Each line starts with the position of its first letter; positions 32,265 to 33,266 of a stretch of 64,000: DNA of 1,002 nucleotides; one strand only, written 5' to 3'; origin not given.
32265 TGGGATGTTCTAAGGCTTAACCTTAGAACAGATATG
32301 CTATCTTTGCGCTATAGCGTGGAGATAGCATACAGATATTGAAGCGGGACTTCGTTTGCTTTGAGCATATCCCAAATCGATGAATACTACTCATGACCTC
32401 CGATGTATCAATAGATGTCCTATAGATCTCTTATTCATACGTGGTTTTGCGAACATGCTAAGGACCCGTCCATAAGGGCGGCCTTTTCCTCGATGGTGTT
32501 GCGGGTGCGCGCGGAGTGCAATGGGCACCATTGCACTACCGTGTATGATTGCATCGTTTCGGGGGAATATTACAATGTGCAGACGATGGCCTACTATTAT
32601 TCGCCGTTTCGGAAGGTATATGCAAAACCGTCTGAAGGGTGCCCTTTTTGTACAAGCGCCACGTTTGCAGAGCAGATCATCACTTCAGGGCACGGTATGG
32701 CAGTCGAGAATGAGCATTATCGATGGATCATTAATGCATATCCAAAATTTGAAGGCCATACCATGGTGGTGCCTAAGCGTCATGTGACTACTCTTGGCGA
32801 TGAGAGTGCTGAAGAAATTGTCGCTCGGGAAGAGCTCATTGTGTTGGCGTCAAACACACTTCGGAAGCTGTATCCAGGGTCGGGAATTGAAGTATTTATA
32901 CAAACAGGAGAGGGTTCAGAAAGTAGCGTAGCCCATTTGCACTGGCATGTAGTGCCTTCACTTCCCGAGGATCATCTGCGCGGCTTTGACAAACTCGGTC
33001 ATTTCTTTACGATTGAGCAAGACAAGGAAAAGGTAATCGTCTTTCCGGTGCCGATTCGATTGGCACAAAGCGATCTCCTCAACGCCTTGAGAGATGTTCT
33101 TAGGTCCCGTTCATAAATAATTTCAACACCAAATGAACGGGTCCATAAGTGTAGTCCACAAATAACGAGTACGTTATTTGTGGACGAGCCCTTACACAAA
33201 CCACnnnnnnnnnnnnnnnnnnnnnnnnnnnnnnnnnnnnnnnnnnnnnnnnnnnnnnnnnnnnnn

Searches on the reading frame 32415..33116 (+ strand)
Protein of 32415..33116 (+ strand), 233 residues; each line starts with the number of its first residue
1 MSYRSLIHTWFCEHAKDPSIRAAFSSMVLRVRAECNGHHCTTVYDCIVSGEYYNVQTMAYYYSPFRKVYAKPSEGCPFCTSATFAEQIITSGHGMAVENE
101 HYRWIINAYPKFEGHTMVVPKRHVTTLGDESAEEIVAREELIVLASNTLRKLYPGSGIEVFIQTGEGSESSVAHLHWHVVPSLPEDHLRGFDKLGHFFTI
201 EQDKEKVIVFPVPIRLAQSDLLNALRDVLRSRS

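Call 53: search_protein_families(library=pfam, proteins=[window:32415-33116:+], max_evalue=0.0001)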
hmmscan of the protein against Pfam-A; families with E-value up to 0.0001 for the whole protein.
window:32415-33116:+ (233 aa): 2 families
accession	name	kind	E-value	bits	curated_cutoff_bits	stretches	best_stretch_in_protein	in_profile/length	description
PF01230.28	HIT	-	1.3e-12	48.6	21.5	1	97-182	10-95/98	HIT domain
PF11969.13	DcpS_C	-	4.8e-06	27.4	24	1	97-180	18-100/114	Scavenger mRNA decapping enzyme C-term binding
